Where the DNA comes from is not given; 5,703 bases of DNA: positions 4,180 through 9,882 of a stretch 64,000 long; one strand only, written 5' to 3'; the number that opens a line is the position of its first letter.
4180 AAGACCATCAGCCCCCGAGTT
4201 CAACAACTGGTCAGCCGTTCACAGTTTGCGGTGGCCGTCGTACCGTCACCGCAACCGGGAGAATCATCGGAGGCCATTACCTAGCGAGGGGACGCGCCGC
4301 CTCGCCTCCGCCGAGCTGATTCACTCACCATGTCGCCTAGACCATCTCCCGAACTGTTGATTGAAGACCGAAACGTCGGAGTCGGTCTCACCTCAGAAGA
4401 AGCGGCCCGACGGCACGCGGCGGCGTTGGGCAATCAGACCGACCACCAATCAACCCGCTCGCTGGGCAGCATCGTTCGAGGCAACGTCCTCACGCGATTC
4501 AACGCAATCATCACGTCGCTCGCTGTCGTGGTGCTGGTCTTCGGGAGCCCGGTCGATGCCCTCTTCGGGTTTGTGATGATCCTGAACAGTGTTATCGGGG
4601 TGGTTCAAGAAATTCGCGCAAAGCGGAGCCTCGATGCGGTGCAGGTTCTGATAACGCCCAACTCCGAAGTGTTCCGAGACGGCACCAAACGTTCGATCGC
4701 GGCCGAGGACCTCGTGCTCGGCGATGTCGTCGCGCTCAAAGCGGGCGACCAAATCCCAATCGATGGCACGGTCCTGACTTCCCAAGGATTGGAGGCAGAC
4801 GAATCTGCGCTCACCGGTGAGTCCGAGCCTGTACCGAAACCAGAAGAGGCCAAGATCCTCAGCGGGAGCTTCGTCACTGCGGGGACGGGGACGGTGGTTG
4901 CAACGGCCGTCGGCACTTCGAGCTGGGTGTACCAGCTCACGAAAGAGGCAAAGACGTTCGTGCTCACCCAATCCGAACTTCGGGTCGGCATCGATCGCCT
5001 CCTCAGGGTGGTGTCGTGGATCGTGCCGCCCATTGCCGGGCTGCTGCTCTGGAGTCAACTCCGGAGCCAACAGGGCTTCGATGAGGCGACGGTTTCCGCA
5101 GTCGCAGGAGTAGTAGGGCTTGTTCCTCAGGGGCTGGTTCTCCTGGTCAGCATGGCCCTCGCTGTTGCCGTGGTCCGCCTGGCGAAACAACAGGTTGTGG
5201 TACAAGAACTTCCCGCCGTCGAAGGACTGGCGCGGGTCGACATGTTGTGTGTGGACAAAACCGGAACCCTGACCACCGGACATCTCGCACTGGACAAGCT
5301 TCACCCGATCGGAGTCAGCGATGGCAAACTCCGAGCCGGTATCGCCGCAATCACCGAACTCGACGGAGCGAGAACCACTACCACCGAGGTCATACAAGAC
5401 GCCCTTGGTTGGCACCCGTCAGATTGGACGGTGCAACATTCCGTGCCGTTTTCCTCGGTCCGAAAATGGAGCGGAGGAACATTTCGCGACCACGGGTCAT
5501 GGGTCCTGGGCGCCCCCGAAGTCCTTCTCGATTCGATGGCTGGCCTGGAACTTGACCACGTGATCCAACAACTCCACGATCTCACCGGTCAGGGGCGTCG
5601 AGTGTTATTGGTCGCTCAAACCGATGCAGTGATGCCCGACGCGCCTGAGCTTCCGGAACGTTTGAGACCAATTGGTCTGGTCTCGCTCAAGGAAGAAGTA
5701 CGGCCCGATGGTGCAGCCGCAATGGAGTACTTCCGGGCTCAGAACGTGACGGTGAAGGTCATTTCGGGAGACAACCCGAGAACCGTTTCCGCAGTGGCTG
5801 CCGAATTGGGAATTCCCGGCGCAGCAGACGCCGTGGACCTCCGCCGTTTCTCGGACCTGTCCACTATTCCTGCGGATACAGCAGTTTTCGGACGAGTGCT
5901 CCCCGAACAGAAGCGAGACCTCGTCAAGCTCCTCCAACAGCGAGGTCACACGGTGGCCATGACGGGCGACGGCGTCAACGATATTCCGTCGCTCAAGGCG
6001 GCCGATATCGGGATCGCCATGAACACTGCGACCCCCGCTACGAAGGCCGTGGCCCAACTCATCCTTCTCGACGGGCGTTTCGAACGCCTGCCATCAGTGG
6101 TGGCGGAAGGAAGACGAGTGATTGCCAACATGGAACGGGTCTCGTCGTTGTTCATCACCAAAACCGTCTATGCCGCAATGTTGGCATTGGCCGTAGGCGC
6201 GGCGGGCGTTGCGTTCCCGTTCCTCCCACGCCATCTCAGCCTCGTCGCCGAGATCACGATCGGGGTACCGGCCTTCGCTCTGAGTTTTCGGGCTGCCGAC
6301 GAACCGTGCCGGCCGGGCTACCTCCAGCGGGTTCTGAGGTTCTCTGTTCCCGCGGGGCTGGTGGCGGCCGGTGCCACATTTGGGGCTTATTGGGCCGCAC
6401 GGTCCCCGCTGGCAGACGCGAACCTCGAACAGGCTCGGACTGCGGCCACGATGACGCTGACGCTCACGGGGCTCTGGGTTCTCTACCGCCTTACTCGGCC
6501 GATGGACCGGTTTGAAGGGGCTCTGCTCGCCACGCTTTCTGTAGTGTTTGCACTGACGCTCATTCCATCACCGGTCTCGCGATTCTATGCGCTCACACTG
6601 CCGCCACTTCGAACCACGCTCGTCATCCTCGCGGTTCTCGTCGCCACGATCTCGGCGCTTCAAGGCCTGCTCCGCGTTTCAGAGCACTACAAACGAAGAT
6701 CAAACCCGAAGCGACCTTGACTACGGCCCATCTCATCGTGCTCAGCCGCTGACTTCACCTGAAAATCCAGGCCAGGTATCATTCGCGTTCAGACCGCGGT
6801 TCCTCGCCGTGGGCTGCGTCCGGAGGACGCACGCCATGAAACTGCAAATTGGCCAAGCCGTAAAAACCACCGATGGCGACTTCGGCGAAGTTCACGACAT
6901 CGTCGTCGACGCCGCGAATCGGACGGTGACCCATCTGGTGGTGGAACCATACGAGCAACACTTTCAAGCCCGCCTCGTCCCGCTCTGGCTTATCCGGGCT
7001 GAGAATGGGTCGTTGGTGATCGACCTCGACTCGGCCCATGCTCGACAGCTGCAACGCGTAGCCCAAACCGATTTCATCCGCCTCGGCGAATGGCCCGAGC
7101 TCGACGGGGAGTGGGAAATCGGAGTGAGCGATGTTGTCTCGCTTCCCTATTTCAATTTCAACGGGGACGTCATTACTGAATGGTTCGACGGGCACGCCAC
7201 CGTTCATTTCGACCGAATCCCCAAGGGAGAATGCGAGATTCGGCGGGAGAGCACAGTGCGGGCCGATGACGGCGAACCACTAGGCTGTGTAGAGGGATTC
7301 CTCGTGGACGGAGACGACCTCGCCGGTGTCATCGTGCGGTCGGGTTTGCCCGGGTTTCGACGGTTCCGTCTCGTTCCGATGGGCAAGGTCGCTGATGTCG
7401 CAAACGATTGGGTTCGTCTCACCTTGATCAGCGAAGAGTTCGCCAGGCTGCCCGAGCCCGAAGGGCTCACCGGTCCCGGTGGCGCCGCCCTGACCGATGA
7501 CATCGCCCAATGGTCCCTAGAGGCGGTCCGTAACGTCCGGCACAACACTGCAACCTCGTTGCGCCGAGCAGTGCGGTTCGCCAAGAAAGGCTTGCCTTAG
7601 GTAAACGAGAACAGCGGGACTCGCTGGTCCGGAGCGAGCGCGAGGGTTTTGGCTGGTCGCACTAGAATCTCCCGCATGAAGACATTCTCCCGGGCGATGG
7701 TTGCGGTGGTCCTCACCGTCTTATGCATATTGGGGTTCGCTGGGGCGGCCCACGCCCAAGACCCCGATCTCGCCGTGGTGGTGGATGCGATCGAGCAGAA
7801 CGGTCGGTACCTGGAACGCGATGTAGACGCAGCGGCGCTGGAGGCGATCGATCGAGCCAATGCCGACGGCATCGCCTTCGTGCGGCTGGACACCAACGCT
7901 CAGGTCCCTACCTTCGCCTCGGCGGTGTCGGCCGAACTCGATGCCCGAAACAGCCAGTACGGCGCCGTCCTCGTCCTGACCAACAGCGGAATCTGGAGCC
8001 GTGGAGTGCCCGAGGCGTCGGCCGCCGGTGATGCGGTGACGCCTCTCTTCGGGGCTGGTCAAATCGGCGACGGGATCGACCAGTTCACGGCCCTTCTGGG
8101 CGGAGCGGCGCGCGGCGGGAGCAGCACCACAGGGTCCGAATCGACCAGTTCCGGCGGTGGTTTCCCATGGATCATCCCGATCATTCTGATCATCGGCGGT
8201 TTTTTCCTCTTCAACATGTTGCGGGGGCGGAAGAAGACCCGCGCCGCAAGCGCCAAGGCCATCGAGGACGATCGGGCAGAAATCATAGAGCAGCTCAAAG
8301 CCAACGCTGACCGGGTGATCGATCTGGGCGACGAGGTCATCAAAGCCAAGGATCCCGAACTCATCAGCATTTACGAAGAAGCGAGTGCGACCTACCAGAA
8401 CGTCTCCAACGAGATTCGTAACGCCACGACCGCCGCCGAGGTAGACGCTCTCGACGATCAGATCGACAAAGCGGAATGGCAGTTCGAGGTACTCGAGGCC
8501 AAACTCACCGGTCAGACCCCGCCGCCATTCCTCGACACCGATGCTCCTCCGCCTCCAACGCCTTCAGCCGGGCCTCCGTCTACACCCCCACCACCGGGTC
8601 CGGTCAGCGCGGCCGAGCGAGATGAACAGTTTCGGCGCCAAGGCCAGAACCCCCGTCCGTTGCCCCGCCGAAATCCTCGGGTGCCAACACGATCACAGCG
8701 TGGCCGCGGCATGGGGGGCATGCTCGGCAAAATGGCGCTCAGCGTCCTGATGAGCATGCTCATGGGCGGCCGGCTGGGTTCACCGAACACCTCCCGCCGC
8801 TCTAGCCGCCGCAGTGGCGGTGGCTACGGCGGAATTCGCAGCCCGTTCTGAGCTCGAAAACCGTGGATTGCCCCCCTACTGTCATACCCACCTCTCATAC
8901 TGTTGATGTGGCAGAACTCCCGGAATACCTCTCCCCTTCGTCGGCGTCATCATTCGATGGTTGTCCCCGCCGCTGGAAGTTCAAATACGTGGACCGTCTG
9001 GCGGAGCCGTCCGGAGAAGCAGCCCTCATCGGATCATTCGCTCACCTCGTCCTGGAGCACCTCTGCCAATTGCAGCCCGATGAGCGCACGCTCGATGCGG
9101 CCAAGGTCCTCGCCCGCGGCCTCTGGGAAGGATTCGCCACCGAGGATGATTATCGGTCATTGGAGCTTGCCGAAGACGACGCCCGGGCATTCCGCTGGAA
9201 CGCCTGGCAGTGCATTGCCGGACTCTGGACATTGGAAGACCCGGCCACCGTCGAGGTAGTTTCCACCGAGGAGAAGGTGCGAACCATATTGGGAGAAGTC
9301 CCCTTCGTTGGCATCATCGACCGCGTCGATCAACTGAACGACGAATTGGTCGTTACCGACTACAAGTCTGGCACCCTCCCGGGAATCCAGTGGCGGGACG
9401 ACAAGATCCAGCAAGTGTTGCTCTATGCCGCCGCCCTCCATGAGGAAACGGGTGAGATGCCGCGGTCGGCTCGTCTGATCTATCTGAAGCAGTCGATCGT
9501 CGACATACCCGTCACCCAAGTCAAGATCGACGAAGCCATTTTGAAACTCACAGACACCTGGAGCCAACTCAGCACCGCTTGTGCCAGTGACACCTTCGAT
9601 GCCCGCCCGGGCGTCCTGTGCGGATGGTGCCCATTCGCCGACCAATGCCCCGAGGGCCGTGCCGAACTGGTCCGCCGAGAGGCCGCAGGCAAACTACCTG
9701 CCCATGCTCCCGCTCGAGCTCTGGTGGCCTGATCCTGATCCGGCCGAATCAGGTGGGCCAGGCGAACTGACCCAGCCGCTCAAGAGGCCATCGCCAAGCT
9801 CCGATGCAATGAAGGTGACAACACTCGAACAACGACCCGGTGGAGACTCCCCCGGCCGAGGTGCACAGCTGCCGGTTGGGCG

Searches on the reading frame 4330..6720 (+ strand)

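Call 25: search_protein_families(library=pfam, proteins=[window:4330-6720:+], max_evalue=0.00001)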
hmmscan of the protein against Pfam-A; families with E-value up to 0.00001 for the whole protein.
window:4330-6720:+ (796 aa): 3 families
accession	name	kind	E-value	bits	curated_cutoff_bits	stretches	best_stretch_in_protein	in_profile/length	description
PF00122.25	E1-E2_ATPase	-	5.4e-41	140.5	28.1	1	109-287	4-181/181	E1-E2 ATPase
PF00702.32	Hydrolase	-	8.6e-21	75.6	26.4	1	305-559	3-191/191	haloacid dehalogenase-like hydrolase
PF08282.18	Hydrolase_3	-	1e-06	29.2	20.9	1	531-579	195-243/255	haloacid dehalogenase-like hydrolase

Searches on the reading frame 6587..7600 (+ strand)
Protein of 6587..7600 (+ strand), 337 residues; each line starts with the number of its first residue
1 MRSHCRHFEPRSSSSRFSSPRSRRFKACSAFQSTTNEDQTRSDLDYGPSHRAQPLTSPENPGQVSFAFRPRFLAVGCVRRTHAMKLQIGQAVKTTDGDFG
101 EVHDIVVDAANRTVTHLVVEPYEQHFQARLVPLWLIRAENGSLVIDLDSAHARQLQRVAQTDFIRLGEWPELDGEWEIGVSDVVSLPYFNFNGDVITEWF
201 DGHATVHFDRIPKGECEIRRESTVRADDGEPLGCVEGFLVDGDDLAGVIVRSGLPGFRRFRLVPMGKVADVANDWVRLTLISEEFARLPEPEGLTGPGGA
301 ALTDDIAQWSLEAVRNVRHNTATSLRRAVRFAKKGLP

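Call 25: search_protein_families(library=pfam, proteins=[window:6587-7600:+], max_evalue=0.00001)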
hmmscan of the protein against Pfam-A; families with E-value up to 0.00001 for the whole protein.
window:6587-7600:+ (337 aa): 1 family
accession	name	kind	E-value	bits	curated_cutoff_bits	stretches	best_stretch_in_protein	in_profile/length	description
PF05239.21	PRC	-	1e-08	35.5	21.2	0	222-283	12-76/78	PRC-barrel domain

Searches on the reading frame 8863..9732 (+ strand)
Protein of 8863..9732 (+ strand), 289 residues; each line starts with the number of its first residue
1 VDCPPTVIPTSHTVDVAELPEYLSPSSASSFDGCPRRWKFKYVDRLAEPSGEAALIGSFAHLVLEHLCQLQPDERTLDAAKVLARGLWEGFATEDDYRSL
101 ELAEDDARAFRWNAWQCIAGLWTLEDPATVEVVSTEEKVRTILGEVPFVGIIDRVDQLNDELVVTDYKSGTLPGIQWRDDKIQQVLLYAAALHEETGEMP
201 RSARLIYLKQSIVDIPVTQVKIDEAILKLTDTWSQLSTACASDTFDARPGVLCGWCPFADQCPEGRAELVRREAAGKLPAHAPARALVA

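Call 25: search_protein_families(library=pfam, proteins=[window:8863-9732:+], max_evalue=0.00001)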
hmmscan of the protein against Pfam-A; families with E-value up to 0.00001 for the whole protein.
window:8863-9732:+ (289 aa): 1 family
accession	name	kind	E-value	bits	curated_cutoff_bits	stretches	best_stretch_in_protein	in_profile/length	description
PF12705.13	PDDEXK_1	-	4.4e-31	109.1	22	1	23-263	2-247/247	PD-(D/E)XK nuclease superfamily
